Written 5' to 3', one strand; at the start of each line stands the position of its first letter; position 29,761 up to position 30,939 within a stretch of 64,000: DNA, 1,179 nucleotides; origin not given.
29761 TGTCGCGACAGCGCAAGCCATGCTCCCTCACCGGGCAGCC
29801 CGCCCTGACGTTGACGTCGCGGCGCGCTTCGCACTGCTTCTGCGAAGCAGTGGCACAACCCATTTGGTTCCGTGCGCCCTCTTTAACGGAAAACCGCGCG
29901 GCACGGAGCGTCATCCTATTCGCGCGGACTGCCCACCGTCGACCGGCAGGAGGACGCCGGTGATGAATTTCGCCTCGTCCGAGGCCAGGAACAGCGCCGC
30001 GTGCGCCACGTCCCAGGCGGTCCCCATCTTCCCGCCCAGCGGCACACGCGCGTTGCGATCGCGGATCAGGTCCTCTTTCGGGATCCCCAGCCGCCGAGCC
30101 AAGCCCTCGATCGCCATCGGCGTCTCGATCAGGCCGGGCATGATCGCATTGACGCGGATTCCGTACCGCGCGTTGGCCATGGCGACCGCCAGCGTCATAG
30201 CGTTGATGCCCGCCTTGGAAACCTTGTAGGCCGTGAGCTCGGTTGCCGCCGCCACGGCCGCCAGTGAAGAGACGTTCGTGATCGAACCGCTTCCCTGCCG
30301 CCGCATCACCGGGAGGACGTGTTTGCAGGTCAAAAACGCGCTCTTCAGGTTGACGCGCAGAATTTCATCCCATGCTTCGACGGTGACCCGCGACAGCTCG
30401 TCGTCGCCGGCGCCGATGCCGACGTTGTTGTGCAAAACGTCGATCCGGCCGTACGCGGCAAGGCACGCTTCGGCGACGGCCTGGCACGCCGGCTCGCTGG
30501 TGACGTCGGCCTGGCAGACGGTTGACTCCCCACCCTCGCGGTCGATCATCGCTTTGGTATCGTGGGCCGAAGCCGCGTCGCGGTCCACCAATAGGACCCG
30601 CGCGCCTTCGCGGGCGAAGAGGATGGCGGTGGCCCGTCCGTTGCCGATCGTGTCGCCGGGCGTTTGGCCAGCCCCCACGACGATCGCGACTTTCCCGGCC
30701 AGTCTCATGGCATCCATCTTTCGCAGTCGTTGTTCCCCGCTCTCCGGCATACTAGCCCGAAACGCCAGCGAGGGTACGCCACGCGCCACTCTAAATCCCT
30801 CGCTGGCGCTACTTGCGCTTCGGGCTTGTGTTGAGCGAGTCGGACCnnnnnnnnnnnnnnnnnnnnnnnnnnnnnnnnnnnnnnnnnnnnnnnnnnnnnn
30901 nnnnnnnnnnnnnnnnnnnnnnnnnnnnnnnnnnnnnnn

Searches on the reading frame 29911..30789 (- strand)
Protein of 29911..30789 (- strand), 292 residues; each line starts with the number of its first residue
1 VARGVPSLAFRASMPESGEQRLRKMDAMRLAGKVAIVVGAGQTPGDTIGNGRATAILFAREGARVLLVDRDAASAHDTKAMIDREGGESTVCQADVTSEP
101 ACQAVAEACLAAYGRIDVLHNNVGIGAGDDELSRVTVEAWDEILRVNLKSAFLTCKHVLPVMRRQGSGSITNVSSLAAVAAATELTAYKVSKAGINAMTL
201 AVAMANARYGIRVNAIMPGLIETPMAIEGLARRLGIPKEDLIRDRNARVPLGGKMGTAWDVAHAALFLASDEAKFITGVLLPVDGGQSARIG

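Call 54: search_protein_families(library=pfam, proteins=[window:29911-30789:-], max_evalue=0.001)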
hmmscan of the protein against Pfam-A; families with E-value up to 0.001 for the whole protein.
window:29911-30789:- (292 aa): 2 families
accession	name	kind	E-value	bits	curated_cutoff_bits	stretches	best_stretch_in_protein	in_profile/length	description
PF13561.12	adh_short_C2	-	5.3e-58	196.8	27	1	51-287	9-235/236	Enoyl-(Acyl carrier protein) reductase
PF00106.31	adh_short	-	1.6e-47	161.9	26.6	1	33-227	1-188/195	short chain dehydrogenase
